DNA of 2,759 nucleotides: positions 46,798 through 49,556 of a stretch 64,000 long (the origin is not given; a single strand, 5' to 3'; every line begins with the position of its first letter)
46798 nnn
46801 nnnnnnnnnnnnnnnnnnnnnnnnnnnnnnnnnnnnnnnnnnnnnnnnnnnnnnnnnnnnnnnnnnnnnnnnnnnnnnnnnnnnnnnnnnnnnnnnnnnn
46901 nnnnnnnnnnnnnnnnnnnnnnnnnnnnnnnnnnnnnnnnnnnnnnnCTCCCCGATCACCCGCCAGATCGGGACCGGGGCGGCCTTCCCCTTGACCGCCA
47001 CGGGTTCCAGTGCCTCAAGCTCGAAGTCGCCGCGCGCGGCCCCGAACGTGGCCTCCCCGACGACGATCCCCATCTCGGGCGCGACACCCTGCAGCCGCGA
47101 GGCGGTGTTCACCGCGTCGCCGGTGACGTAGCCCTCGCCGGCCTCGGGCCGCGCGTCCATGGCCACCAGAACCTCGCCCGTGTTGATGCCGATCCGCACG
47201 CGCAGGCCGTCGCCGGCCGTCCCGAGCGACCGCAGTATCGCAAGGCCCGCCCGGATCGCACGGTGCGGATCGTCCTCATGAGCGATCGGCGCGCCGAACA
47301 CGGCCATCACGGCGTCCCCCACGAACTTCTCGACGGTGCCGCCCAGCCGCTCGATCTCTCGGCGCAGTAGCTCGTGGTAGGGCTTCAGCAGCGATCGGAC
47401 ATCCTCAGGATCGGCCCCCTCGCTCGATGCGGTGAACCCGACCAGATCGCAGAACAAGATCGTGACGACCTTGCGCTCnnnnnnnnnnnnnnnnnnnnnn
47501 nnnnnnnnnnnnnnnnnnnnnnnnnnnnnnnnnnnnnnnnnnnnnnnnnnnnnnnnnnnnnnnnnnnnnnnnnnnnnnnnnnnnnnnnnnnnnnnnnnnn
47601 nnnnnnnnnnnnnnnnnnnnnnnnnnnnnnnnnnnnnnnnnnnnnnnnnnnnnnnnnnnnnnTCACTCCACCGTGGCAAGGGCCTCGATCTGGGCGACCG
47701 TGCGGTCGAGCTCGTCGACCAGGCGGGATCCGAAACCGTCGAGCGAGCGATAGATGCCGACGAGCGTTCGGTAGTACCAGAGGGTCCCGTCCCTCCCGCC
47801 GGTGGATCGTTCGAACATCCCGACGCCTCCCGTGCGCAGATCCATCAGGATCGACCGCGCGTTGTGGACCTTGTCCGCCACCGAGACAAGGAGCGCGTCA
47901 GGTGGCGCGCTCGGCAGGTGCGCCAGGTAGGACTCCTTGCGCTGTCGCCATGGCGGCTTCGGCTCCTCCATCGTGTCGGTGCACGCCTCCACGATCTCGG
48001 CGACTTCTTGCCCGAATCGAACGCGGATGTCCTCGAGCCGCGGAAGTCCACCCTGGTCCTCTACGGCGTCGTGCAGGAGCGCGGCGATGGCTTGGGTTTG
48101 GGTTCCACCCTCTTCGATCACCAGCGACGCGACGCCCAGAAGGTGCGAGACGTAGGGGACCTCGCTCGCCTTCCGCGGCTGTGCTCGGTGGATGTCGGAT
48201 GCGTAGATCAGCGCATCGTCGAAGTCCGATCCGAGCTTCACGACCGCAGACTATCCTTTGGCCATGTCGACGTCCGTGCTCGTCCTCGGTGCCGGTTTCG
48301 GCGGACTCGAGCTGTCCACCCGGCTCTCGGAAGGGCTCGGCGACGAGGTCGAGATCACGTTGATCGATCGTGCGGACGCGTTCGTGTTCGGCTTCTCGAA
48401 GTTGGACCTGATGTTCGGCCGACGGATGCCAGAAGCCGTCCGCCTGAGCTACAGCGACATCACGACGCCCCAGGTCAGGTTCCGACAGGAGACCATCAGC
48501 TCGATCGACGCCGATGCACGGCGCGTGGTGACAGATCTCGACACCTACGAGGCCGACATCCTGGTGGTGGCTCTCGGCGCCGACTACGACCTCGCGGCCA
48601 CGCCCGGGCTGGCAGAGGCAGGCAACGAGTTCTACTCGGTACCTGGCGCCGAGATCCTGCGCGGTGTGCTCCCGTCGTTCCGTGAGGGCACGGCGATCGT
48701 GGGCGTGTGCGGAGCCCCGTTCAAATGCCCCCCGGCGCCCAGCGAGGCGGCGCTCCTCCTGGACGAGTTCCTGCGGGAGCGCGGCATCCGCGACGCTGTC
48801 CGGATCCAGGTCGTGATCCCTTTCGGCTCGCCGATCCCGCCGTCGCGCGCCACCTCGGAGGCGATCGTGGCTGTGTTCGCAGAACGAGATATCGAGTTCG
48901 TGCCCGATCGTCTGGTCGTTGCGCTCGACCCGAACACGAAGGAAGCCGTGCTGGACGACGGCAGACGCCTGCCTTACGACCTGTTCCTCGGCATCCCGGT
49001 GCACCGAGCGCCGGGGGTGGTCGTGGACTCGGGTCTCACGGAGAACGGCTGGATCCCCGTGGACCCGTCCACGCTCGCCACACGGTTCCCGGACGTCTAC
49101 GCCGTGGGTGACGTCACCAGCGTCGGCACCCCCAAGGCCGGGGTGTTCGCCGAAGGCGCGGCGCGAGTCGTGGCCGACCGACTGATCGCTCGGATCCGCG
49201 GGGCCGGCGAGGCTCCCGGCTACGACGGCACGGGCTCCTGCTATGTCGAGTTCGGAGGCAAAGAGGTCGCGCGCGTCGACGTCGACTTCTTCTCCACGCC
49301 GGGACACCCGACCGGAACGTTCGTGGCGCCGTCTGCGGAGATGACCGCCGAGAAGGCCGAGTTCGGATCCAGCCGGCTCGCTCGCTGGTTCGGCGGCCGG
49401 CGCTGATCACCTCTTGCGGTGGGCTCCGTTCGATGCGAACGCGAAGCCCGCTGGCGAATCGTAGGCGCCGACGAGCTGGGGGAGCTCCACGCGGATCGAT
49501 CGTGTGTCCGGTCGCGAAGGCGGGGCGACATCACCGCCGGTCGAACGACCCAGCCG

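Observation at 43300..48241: HD hydrolase plus a 1459-aa Zn-ribbon/cyclase/STAND-ATPase/TPR protein with an unassigned C-terminal module instead of the usual LuxR HTH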

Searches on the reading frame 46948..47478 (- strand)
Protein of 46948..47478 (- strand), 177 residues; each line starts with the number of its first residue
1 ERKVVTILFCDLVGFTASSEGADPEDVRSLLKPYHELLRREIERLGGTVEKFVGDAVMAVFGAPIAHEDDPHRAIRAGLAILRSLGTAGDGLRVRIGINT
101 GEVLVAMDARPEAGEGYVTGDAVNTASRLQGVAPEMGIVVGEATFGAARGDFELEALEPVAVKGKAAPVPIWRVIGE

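Call 56: search_solved_structures(query=window:46948-47478:-, max_evalue=1e-12, show_alignments=5)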
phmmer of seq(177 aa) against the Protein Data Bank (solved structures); distinct sequences matched with E-value up to 1e-12: 9.
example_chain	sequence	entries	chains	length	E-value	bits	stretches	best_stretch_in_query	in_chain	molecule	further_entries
2w01_A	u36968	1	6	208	4.9e-24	88.4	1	2-176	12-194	ADENYLATE CYCLASE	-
6fht_A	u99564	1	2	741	2e-23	86.4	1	2-176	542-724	Bacteriophytochrome,Adenylate cyclase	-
3r5g_A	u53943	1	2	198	4.8e-18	68.8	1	1-175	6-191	CyaB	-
1wc0_A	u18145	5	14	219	7.6e-17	65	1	2-165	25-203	ADENYLATE CYCLASE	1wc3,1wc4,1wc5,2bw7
1wc1_A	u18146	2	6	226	8.4e-17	64.8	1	2-165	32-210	ADENYLATE CYCLASE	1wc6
5oyh_A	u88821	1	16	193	1.7e-16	63.9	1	3-172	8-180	Nucleotide cyclase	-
6sir_A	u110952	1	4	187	4.5e-16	62.4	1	3-172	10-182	Nucleotide cyclase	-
6aoa_A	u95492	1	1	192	3e-15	59.8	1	3-172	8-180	Bacterio-rhodopsin/guanylyl cyclase 1 fusion protein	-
6ao9_A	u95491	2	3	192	9e-15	58.2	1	3-172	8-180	Bacterio-rhodopsin/guanylyl cyclase 1 fusion protein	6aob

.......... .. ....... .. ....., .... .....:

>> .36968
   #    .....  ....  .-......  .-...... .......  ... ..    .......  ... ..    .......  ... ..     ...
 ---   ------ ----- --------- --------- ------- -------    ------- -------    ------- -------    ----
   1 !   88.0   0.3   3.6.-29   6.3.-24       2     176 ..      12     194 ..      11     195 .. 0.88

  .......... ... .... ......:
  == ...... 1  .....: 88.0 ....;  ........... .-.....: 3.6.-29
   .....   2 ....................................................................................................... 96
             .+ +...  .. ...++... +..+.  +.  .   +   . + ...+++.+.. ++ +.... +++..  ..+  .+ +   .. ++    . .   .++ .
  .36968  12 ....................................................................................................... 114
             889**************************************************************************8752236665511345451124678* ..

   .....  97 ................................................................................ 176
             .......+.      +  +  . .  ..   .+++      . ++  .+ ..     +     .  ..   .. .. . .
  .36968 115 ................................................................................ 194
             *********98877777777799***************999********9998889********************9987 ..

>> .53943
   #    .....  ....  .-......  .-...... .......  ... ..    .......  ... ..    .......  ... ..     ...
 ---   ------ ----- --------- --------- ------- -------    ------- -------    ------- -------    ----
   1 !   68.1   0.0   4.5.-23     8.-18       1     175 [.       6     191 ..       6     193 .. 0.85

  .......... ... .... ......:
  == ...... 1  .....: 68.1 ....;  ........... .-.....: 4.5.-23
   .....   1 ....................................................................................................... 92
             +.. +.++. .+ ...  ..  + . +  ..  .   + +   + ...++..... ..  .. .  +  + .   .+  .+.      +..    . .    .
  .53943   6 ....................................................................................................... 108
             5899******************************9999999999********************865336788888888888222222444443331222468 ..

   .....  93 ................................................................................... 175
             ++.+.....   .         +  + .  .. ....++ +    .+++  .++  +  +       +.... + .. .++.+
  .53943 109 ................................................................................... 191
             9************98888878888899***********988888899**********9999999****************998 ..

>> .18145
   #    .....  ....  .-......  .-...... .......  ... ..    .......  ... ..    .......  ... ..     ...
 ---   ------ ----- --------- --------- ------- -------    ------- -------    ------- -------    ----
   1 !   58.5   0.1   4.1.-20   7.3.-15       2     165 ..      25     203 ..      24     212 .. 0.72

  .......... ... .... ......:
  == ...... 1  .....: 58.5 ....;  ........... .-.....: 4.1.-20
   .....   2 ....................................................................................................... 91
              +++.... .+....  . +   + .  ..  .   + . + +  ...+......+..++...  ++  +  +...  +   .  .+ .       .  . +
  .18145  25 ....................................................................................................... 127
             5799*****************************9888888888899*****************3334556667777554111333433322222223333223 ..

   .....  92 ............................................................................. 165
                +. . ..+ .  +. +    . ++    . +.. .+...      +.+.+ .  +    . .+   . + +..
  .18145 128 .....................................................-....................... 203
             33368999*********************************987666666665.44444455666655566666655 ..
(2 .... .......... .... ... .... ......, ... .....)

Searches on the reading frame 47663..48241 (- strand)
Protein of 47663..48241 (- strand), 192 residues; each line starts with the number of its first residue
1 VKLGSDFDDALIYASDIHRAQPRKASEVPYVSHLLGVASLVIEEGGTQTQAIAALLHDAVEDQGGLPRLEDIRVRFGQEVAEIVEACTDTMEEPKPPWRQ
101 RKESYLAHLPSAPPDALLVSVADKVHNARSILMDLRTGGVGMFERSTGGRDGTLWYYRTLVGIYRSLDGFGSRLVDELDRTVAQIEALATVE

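Call 5: search_protein_families(library=pfam, proteins=[window:47663-48241:-], max_evalue=0.1)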
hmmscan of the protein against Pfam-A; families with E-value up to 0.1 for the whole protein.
window:47663-48241:- (192 aa): 2 families
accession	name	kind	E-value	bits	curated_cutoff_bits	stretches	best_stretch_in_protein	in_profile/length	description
PF13328.12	HD_4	-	4.4e-21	75.7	27.2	1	10-131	1-127/156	HD domain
PF01966.28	HD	-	8e-05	23.3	22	1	31-127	2-115/116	HD domain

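Call 6: search_protein_families(library=ncbifam, proteins=[window:47663-48241:-], max_evalue=0.1)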
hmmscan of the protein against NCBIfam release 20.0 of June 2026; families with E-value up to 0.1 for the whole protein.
window:47663-48241:- (192 aa): 2 families
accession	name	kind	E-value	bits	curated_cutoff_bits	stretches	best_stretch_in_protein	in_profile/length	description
TIGR00691.1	spoT_relA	subfamily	2.4e-17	62.6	499.2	1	10-131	1-122/687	RelA/SpoT family protein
NF008303.0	PRK11092.1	equivalog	4.7e-09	35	947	1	9-105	25-115/702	bifunctional GTP diphosphokinase/guanosine-3',5'-bis pyrophosphate 3'-pyrophosphohydrolase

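Call 7: search_protein_families(library=padloc, proteins=[window:47663-48241:-], max_evalue=0.1)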
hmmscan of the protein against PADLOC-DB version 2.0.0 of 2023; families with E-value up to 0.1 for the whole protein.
window:47663-48241:- (192 aa): 0 families

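Call 39: search_solved_structures(query=window:47663-48241:-, max_evalue=0.001, show_alignments=1)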
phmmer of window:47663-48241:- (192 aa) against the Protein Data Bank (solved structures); distinct sequences matched with E-value up to 0.001: 21.
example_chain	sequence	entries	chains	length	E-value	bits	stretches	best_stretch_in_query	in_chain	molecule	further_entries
7qoe_A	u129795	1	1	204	1.3e-51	178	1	2-185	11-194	HDc domain-containing protein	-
7qoc_A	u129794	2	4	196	4.7e-24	88.1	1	12-170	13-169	Guanosine polyphosphate pyrophosphohydrolases/synthetases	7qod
3nr1_A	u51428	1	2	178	6.8e-16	61.5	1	9-131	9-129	HD domain-containing protein 3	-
5vxa_A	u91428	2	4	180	5.1e-15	58.7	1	9-131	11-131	Guanosine-3',5'-bis(diphosphate) 3'-pyrophosphohydrolase MESH1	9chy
4yf1_A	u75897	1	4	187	1.5e-14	57.1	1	15-158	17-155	Lmo0812 protein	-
3nqw_A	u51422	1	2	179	5.5e-13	52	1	6-139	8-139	CG11900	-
5xnx_A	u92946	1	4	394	1.9e-11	47.1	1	14-131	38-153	Bifunctional (p)ppGpp synthase/hydrolase RelA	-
8acu_A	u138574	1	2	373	1.3e-10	44.3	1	8-131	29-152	GTP pyrophosphokinase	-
8fr8_I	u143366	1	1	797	1.4e-10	44.2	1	15-131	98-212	GTP pyrophosphokinase RelA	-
6yxa_A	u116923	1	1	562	2.7e-10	43.3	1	8-131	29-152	GTP pyrophosphokinase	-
9s6k_B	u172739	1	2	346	2.1e-08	37.1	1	17-131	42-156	GTP pyrophosphokinase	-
7oiw_A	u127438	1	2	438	2.9e-08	36.7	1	14-132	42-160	GTP pyrophosphokinase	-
6s2t_A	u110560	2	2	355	4.2e-08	36.1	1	9-131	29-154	(P)ppGpp synthetase I, SpoT/RelA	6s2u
7ohg_A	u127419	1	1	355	4.2e-08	36.1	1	9-131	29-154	Guanosine-3',5'-bis(Diphosphate) 3'-pyrophosphohydrolase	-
6s2v_A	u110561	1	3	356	4.3e-08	36.1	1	9-131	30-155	(P)ppGpp synthetase I, SpoT/RelA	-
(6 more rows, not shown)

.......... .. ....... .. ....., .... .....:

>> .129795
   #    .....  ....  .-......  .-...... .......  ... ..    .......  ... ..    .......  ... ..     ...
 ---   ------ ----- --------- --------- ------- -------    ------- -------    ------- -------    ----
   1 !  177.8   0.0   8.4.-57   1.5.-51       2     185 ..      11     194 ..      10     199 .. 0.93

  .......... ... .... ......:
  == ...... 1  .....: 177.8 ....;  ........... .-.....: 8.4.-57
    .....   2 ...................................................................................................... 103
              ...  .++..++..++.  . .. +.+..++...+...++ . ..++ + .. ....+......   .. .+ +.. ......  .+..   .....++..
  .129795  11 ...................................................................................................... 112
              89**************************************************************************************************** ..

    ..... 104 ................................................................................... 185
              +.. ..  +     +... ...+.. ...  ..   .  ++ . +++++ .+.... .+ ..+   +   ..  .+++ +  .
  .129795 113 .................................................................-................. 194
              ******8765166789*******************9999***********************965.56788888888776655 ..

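Call 44: list_cluster_members(proteins=[P0030, window:47663-48241:-, P0031])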
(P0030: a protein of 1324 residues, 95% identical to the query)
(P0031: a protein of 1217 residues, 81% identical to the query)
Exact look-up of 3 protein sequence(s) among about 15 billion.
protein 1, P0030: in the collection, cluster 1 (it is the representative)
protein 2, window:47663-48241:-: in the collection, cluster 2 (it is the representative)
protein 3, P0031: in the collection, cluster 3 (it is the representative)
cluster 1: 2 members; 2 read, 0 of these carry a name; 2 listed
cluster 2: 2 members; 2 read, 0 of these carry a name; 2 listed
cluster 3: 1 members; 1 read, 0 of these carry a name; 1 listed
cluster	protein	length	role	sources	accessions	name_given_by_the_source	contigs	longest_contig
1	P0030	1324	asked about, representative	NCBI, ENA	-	-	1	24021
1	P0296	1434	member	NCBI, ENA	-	-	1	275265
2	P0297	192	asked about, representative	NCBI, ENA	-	-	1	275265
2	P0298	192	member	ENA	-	-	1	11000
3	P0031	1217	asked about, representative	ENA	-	-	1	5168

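Call 46: find_encoding_contigs(protein=window:47663-48241:-, flank=8000, max_places=3)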
Protein window:47663-48241:- (192 aa): no gene with exactly this product is on record in the collection.

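Call 75: find_related_loci(query=window:47663-48241:-, collection=metagenome_contigs, flank=6000)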
Query window:47663-48241:- (192 aa) in metagenome_contigs; peptide patterns used: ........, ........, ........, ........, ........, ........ (x = any residue, [..] = any of these).
600 stretches matched a pattern (row limit reached: there are more); 535 encode a relative of the query (tblastn E <= 1e-3); the best 80 are kept; 80 distinct loci.
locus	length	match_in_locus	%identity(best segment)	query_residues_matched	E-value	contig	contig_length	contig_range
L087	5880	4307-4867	61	1-189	2e-71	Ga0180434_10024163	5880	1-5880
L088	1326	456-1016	59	1-189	2e-74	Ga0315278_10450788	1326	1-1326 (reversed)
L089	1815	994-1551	60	2-189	7e-73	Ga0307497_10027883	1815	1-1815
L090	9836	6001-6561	59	1-189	3e-70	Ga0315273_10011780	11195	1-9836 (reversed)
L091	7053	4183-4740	59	2-189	6e-70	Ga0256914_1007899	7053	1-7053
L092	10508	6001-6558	60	1-188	1e-69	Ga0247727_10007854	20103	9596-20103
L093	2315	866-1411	63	7-190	5e-71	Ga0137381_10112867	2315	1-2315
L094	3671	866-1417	60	7-189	2e-69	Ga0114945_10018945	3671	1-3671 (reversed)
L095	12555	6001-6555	58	3-189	4e-69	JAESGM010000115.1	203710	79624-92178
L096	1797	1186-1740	57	3-189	1e-71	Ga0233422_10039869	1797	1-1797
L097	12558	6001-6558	57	2-189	3e-68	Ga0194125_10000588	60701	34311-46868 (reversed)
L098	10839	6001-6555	56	3-189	7e-68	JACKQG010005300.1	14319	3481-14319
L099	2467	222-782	59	1-189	4e-69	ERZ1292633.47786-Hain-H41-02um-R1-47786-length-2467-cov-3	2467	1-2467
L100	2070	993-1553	60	1-189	7e-70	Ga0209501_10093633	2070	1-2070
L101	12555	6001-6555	56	2-188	1e-67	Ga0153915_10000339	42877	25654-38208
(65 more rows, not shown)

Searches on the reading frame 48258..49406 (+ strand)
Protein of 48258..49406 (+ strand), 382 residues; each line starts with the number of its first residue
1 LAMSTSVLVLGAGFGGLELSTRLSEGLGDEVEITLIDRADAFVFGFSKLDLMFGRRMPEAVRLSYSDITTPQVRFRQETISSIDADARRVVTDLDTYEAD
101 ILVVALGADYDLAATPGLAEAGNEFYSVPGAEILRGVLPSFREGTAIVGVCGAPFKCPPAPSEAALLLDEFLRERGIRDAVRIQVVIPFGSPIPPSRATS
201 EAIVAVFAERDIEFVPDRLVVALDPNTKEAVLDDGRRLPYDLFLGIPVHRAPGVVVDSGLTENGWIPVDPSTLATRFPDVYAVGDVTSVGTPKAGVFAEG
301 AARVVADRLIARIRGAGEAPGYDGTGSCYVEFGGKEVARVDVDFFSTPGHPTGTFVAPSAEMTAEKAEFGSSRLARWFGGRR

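Call 18: search_protein_families(library=pfam, proteins=[window:48258-49406:+], max_evalue=0.001)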
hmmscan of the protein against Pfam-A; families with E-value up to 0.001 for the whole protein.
window:48258-49406:+ (382 aa): 2 families
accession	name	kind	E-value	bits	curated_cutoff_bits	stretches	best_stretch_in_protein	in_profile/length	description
PF07992.20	Pyr_redox_2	-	1.6e-17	64.3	26.1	1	6-289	2-278/291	Pyridine nucleotide-disulphide oxidoreductase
PF21706.3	FCSD_central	-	0.00015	22.3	27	0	133-176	3-47/116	Sulfide dehydrogenase [flavocytochrome c] flavoprotein chain, central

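Call 73: search_protein_families(library=padloc, proteins=[window:48258-49406:+], max_evalue=0.001)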
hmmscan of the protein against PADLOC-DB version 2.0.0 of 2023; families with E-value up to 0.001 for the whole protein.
window:48258-49406:+ (382 aa): 0 families
